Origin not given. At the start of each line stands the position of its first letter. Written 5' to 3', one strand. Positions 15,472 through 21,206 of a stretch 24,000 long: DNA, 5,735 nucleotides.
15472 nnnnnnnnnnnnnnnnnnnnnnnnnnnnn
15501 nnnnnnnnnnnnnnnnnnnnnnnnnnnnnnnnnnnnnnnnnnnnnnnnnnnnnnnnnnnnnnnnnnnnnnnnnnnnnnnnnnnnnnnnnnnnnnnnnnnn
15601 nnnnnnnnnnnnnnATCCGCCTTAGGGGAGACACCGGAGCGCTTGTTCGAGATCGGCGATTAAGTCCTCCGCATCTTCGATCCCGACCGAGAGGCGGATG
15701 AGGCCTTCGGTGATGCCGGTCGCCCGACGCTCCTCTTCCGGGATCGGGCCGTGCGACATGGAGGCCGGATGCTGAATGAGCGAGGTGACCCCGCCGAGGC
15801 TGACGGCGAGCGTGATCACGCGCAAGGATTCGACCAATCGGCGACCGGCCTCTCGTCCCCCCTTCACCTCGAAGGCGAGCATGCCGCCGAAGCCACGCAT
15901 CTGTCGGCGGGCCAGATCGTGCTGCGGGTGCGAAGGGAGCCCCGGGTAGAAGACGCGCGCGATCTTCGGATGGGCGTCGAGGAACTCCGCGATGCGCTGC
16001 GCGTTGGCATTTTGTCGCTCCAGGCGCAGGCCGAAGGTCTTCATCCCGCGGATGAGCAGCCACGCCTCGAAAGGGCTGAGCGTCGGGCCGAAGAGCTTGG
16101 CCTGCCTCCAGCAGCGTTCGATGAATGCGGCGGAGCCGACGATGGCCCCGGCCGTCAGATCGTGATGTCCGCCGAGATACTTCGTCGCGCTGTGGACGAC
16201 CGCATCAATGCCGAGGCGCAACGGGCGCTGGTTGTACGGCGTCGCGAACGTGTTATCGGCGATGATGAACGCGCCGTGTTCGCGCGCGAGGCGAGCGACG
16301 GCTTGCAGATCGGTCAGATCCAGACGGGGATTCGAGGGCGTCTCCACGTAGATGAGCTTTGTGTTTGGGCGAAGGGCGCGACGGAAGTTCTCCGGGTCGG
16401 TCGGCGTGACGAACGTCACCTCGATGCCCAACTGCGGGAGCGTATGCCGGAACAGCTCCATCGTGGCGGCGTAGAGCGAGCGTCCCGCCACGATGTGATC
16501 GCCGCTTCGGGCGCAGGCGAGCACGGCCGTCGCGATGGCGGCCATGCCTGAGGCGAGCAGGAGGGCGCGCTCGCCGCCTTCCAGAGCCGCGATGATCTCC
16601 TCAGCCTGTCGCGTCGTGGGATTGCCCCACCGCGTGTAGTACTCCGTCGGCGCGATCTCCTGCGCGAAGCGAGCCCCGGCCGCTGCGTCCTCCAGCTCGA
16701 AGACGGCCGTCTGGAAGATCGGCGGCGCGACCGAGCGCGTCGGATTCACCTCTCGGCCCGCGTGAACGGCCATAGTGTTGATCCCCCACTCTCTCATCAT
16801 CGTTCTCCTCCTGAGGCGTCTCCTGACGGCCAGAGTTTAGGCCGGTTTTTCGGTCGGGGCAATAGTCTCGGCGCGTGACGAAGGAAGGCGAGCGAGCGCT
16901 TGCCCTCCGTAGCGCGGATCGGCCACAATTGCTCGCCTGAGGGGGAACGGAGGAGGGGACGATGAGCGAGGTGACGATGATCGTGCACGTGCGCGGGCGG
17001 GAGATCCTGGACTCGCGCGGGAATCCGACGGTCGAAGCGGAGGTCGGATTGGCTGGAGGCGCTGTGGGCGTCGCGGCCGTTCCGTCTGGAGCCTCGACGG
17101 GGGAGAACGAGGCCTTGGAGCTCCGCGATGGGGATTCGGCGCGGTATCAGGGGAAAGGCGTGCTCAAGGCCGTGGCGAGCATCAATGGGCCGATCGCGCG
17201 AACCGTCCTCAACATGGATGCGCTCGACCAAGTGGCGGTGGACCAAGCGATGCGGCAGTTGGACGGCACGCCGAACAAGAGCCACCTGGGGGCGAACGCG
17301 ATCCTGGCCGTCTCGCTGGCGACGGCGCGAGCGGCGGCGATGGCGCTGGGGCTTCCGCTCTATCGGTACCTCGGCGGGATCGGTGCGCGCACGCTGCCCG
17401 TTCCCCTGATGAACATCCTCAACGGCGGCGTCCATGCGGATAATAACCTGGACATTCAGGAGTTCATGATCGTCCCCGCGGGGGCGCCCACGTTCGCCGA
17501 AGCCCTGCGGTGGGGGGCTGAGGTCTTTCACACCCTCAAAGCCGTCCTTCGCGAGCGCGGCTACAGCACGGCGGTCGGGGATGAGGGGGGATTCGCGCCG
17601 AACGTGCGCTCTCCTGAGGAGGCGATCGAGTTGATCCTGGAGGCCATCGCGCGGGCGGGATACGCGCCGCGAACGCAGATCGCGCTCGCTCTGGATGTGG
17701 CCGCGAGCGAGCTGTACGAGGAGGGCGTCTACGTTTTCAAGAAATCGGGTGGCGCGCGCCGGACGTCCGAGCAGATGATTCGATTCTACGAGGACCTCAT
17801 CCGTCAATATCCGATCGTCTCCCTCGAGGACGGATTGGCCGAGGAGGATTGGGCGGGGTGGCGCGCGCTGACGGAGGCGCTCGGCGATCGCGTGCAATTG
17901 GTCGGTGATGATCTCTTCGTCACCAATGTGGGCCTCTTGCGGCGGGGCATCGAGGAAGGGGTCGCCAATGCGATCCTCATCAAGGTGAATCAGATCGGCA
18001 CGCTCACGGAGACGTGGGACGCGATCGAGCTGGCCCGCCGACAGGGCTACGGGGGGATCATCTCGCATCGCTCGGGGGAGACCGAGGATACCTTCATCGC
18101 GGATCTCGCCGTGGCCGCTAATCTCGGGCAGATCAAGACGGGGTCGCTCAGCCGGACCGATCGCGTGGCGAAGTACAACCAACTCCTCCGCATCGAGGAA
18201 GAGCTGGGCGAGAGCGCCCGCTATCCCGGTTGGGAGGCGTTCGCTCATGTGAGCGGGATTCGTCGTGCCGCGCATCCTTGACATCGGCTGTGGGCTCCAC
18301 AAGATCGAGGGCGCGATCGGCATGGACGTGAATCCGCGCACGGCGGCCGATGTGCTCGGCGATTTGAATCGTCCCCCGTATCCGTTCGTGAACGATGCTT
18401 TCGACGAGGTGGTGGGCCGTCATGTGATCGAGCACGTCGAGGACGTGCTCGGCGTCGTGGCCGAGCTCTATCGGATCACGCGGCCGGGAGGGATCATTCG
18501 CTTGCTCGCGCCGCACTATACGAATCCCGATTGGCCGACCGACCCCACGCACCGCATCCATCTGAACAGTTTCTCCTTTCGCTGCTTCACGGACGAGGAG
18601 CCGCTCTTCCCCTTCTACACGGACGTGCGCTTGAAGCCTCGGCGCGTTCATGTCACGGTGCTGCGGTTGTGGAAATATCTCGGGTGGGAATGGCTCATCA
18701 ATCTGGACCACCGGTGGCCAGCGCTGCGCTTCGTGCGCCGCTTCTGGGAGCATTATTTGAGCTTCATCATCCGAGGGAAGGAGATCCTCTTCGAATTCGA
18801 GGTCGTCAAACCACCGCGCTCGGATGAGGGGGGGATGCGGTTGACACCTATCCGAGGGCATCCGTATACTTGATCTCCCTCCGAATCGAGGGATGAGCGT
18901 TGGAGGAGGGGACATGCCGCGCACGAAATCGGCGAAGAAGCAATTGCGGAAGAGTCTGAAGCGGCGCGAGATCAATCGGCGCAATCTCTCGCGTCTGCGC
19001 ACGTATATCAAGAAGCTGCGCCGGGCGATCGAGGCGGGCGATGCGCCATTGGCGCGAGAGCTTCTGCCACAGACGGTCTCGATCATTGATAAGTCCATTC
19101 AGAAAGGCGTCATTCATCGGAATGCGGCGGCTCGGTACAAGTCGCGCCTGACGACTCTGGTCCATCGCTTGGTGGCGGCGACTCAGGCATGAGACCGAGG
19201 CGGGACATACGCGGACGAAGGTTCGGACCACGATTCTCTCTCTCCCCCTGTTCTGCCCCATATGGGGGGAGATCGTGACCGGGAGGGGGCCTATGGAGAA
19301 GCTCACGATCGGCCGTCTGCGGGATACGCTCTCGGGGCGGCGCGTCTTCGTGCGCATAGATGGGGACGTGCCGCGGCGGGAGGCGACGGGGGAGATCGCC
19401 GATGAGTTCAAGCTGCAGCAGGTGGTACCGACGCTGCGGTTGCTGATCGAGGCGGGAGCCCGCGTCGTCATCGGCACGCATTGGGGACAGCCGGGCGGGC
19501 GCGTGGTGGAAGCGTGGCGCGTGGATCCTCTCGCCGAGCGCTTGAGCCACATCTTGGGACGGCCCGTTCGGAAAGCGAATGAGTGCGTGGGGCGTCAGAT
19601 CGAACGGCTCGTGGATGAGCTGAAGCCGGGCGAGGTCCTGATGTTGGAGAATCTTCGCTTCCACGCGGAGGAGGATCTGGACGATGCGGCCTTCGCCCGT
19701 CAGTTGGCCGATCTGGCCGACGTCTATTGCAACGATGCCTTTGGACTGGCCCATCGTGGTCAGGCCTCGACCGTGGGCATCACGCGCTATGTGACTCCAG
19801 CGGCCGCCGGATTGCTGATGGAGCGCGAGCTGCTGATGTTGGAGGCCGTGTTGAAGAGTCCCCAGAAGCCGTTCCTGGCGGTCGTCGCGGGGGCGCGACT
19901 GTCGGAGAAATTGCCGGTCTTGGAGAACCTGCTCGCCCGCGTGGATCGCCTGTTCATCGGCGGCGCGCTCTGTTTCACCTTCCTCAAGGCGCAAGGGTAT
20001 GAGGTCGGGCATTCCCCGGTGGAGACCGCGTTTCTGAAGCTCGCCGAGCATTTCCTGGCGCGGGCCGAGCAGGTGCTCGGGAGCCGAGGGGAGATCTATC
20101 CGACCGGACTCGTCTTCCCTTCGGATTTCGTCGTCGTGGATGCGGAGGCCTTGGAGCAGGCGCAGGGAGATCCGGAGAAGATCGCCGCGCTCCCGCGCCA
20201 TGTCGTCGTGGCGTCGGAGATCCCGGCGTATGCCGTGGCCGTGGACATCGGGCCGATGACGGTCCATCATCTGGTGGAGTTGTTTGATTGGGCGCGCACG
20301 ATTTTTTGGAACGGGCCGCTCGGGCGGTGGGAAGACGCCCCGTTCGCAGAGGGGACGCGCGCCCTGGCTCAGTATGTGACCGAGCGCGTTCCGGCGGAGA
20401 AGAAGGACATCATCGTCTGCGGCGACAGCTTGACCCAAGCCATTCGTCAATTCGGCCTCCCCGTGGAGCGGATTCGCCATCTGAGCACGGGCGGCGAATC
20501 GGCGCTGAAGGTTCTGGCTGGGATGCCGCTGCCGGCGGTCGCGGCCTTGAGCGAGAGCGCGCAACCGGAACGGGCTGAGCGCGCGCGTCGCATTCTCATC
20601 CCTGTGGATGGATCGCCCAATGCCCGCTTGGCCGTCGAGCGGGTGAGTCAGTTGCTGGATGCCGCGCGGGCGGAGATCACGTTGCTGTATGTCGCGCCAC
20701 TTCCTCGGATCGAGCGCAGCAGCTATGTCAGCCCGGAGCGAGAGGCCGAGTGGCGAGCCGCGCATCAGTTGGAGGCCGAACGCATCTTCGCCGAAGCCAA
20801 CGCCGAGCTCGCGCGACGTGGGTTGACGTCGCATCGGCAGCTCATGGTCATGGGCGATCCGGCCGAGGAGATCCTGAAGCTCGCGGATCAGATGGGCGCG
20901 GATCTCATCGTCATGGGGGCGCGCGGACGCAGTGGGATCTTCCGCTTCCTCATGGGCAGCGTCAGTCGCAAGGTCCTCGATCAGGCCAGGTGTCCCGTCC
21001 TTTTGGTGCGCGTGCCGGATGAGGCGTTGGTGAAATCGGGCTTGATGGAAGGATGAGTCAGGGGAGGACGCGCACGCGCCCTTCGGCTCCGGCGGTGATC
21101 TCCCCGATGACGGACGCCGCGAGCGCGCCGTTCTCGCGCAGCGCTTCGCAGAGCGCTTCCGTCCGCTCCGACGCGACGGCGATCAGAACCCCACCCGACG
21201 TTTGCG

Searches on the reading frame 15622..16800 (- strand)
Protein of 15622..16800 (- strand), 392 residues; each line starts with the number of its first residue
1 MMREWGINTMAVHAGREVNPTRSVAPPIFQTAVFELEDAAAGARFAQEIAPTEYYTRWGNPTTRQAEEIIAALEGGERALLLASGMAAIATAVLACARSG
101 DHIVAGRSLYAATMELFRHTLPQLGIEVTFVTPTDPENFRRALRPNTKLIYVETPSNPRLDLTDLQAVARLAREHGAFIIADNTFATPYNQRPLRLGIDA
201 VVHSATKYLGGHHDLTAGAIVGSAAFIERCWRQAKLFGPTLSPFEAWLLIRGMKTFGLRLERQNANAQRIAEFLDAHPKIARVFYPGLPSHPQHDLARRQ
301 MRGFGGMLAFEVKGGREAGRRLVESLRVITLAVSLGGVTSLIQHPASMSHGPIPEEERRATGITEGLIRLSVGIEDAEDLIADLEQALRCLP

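Call 9: search_protein_families(library=pfam, proteins=[window:15622-16800:-], max_evalue=0.00001)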
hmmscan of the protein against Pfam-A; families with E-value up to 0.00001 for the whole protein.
window:15622-16800:- (392 aa): 4 families
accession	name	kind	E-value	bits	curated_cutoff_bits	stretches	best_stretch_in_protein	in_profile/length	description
PF01053.26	Cys_Met_Meta_PP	-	1.9e-145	484.7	27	1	8-388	1-380/381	Cys/Met metabolism PLP-dependent enzyme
PF01212.27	Beta_elim_lyase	-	1.1e-08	35.3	27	1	59-278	30-269/288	Beta-eliminating lyase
PF00155.27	Aminotran_1_2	-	4.8e-08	33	19.7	1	66-228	47-239/361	Aminotransferase class I and II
PF00266.25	Aminotran_5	-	5.4e-06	26.1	21.5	1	85-210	73-204/371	Aminotransferase class-V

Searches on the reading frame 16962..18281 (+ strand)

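Call 18: search_protein_families(library=pfam, proteins=[window:16962-18281:+], max_evalue=0.01)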
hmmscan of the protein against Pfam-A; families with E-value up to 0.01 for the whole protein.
window:16962-18281:+ (439 aa): 4 families
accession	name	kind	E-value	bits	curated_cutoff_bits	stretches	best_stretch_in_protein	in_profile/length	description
PF00113.28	Enolase_C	-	1.5e-127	425.4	21.5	1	144-427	3-293/296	Enolase, C-terminal TIM barrel domain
PF03952.21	Enolase_N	-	7.2e-57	191.6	35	1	7-137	1-131/131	Enolase, N-terminal domain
PF13378.12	MR_MLE_C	-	0.00013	22.2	29.4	1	268-394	56-177/219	Enolase C-terminal domain-like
PF07476.17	MAAL_C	-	0.0065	16.1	27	0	301-385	130-215/249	Methylaspartate ammonia-lyase C-terminus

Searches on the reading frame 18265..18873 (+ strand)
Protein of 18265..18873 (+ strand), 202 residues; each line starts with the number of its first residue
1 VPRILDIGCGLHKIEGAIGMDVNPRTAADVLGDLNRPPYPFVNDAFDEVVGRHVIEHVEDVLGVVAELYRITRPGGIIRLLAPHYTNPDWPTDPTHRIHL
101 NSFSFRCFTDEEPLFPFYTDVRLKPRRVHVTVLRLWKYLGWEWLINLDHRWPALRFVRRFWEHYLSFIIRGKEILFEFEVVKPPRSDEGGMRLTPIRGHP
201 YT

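Call 18: search_protein_families(library=pfam, proteins=[window:18265-18873:+], max_evalue=0.01)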
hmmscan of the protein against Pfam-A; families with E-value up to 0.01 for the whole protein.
window:18265-18873:+ (202 aa): 4 families
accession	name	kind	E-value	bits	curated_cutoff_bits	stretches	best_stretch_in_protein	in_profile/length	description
PF08241.18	Methyltransf_11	-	1.3e-07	32.6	21.2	1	30-78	47-93/95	Methyltransferase domain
PF13489.12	Methyltransf_23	-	8.1e-06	26.1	27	1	3-82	25-118/164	Methyltransferase domain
PF08242.18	Methyltransf_12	-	0.00035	21.7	30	1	39-78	64-98/98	Methyltransferase domain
PF13649.12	Methyltransf_25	-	0.0019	19.3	27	0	32-76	53-97/97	Methyltransferase domain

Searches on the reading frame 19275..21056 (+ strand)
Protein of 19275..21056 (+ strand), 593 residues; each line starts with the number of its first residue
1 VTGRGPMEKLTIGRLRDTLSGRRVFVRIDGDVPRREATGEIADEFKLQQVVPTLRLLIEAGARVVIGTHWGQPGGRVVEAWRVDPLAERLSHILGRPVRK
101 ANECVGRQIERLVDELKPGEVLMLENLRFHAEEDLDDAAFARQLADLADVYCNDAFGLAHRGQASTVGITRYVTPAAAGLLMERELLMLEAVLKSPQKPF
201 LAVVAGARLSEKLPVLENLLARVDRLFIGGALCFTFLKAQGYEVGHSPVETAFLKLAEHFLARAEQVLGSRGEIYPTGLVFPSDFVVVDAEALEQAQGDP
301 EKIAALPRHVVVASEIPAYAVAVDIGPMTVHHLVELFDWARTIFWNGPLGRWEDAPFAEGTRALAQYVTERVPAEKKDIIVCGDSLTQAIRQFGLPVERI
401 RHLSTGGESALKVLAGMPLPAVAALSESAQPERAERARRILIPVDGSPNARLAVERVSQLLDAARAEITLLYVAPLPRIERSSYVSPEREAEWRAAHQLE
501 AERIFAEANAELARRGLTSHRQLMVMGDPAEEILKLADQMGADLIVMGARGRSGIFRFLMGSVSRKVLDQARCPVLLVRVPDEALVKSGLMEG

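Call 9: search_protein_families(library=pfam, proteins=[window:19275-21056:+], max_evalue=0.00001)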
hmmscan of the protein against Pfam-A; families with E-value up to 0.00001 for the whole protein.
window:19275-21056:+ (593 aa): 2 families
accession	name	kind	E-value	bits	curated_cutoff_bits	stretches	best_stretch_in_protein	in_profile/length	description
PF00162.24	PGK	-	4.1e-108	362.2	27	1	19-416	6-378/379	Phosphoglycerate kinase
PF00582.32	Usp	-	3.8e-35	121.9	24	1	438-579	3-141/141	Universal stress protein family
